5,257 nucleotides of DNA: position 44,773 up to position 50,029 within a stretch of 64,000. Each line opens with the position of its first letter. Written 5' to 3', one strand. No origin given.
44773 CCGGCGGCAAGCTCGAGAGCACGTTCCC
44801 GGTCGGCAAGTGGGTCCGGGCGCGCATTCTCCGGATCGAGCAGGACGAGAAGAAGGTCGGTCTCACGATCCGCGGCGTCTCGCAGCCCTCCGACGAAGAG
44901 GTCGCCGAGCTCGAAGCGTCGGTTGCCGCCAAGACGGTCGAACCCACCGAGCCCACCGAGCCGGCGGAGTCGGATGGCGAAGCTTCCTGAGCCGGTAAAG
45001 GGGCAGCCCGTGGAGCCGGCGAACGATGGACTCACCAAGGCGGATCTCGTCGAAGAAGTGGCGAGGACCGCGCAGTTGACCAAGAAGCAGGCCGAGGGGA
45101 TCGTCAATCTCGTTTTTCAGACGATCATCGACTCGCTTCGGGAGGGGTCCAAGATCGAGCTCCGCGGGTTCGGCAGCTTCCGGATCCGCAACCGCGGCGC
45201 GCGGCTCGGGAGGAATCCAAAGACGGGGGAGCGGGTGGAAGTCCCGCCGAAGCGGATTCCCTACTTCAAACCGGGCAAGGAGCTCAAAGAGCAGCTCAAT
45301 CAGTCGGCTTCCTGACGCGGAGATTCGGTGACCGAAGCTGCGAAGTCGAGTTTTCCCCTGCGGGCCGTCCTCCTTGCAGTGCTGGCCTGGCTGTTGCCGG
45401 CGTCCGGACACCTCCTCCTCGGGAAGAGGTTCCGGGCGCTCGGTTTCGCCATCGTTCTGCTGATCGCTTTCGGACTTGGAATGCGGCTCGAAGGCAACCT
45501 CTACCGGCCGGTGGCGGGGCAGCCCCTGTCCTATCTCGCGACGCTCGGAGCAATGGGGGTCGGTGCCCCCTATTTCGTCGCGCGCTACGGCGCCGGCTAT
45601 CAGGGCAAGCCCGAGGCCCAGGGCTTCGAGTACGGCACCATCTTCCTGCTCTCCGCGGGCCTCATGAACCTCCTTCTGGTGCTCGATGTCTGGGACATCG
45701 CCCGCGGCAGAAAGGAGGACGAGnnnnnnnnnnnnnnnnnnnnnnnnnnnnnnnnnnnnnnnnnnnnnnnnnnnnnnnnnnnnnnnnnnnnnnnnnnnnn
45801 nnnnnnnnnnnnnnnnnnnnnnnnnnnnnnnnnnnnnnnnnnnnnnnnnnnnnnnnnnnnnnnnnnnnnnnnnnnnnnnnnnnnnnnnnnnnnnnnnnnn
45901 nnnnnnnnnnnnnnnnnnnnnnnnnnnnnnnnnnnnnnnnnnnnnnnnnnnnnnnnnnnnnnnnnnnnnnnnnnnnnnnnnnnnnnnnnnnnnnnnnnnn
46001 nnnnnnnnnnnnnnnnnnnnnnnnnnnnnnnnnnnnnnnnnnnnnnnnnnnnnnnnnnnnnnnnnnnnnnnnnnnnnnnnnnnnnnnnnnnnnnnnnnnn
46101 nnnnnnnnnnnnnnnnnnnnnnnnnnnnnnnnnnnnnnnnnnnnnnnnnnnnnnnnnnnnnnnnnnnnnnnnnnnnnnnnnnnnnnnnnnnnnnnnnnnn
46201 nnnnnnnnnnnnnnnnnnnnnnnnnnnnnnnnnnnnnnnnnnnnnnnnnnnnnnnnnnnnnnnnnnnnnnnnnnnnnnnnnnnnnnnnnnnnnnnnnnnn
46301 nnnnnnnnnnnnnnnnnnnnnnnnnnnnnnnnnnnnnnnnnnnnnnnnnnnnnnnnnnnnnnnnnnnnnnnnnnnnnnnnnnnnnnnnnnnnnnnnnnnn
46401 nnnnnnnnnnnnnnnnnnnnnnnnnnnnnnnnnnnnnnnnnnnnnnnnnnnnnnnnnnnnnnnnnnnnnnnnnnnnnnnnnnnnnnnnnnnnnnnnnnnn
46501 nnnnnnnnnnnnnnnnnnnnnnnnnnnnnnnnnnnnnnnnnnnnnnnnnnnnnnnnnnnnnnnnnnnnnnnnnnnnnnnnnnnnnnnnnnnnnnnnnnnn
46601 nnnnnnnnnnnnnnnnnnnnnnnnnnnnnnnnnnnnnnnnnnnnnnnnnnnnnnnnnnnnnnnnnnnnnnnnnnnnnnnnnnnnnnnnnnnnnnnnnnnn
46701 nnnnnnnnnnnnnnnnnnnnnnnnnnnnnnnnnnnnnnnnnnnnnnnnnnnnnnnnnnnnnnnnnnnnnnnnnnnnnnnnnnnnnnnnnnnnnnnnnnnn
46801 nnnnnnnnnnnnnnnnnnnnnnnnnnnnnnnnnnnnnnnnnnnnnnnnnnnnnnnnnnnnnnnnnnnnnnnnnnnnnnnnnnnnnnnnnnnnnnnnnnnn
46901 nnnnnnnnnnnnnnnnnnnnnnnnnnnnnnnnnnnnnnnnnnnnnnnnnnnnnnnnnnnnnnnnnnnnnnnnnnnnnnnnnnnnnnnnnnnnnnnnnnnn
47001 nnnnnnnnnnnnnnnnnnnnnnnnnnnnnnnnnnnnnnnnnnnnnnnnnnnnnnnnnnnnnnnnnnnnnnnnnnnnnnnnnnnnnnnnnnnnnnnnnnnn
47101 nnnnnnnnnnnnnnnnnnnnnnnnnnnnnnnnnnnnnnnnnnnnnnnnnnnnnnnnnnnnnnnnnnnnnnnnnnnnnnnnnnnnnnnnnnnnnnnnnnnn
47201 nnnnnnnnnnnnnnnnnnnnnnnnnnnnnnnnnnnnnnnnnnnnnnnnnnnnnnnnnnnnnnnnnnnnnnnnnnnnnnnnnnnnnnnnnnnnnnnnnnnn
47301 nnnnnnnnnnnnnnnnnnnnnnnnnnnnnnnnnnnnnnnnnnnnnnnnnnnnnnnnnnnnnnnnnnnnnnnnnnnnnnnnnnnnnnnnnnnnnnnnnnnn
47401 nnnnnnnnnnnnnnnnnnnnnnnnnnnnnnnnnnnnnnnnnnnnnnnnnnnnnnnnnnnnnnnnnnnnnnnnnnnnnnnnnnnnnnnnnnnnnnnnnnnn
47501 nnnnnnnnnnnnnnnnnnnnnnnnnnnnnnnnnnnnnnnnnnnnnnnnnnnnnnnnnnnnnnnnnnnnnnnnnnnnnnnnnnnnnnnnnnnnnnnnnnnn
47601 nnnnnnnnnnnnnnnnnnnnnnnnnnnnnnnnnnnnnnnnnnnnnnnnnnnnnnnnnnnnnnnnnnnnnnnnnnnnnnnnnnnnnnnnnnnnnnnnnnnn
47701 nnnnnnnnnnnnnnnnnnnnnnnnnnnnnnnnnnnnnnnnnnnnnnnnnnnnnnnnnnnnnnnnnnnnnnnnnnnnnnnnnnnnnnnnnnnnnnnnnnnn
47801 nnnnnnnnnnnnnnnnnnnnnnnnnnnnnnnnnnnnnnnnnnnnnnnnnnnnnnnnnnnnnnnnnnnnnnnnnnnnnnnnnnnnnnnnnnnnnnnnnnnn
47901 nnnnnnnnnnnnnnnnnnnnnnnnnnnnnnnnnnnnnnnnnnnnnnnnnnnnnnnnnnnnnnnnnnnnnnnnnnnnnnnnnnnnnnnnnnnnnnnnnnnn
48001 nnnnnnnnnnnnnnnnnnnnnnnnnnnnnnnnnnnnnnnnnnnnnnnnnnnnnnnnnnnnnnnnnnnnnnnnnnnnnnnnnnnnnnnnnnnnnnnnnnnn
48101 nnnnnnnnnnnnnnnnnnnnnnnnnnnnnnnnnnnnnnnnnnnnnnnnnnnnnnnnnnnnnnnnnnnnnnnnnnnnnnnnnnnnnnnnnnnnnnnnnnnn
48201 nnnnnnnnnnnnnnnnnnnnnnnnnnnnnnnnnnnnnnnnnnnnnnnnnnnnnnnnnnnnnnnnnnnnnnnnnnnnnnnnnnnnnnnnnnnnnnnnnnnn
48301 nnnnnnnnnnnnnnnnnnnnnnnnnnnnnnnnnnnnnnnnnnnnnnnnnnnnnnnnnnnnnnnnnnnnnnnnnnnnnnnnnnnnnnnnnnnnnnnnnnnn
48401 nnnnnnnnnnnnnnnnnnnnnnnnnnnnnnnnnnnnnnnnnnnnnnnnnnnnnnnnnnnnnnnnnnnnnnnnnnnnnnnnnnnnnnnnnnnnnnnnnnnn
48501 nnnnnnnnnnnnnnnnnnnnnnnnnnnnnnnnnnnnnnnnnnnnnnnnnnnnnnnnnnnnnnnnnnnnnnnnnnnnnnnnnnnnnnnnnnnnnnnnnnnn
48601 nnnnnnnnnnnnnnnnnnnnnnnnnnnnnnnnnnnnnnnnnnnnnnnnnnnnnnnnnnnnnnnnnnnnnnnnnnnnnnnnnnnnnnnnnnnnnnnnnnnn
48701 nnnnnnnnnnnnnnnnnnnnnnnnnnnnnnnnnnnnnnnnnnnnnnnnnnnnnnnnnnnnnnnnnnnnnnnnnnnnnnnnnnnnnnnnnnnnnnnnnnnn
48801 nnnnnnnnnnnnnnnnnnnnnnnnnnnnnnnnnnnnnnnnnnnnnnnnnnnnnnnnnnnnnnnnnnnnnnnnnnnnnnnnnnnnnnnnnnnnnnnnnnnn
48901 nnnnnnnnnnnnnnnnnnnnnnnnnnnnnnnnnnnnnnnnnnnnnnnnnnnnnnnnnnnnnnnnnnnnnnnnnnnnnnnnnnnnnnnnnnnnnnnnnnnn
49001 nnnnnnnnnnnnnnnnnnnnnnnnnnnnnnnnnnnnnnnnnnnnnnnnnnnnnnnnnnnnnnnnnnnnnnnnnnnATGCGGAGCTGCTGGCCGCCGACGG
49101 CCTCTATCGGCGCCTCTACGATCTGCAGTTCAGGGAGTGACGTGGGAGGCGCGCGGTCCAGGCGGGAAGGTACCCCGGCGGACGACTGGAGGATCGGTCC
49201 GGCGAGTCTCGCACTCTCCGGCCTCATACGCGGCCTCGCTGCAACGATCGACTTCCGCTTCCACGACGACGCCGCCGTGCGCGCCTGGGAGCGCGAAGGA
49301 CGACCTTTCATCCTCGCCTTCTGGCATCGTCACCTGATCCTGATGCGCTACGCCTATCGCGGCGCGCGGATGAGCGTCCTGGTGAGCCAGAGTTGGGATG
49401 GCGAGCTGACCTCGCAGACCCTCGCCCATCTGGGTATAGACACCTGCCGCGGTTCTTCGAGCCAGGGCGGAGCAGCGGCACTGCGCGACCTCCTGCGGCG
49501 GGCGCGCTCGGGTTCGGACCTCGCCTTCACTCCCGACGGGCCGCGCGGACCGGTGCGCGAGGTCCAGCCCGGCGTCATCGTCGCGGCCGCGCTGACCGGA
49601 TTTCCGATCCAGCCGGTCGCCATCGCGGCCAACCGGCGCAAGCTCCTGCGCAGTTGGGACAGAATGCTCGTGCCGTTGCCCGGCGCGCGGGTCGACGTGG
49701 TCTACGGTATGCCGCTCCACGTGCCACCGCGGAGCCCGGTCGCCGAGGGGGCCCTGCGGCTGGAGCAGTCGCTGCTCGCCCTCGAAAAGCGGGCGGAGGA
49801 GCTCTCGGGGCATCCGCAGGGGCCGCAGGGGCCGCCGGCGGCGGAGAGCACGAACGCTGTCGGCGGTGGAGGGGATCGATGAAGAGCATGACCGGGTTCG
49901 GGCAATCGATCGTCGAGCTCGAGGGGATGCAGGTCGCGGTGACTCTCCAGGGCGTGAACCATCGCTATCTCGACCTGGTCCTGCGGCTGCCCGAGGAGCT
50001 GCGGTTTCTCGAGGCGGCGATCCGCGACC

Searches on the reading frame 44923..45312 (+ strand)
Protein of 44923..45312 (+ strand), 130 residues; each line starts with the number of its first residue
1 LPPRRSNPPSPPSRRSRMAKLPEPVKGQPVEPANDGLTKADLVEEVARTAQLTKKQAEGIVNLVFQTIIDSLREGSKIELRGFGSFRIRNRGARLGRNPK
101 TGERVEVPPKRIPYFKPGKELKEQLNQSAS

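Call 27: search_protein_families(library=pfam, proteins=[window:44923-45312:+], max_evalue=0.0001)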
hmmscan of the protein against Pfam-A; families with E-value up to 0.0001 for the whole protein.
window:44923-45312:+ (130 aa): 3 families
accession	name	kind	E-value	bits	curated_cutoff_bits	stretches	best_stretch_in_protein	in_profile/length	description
PF00216.26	Bac_DNA_binding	-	2.9e-33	114.4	22.4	1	37-126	1-90/90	Bacterial DNA-binding protein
PF18291.6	HU-HIG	-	1.7e-06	28.5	26.2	1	37-127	32-120/125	HU domain fused to wHTH, Ig, or Glycine-rich motif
PF18289.6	HU-CCDC81_euk_2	-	5.5e-05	23.6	26.1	1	45-92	9-58/75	CCDC81 eukaryotic HU domain 2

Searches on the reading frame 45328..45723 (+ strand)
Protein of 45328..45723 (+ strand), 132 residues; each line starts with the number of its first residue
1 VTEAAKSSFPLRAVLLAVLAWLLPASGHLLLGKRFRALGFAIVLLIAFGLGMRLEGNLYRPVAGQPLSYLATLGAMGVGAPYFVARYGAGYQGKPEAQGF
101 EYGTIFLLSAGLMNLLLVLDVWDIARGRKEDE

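Call 27: search_protein_families(library=pfam, proteins=[window:45328-45723:+], max_evalue=0.0001)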
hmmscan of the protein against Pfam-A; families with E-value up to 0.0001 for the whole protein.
window:45328-45723:+ (132 aa): 1 family
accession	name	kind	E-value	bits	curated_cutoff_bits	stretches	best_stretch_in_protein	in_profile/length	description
PF20382.3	DUF6677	-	4e-25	89.1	24.3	1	16-130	2-116/116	Family of unknown function (DUF6677)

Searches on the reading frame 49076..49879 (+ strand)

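Call 27: search_protein_families(library=pfam, proteins=[window:49076-49879:+], max_evalue=0.0001)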
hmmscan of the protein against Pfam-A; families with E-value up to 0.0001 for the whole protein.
window:49076-49879:+ (268 aa): 1 family
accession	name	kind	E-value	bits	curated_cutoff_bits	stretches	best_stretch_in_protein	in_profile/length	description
PF04028.18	DUF374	-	2.9e-26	91.3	26.8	1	93-159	2-68/69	Domain of unknown function (DUF374)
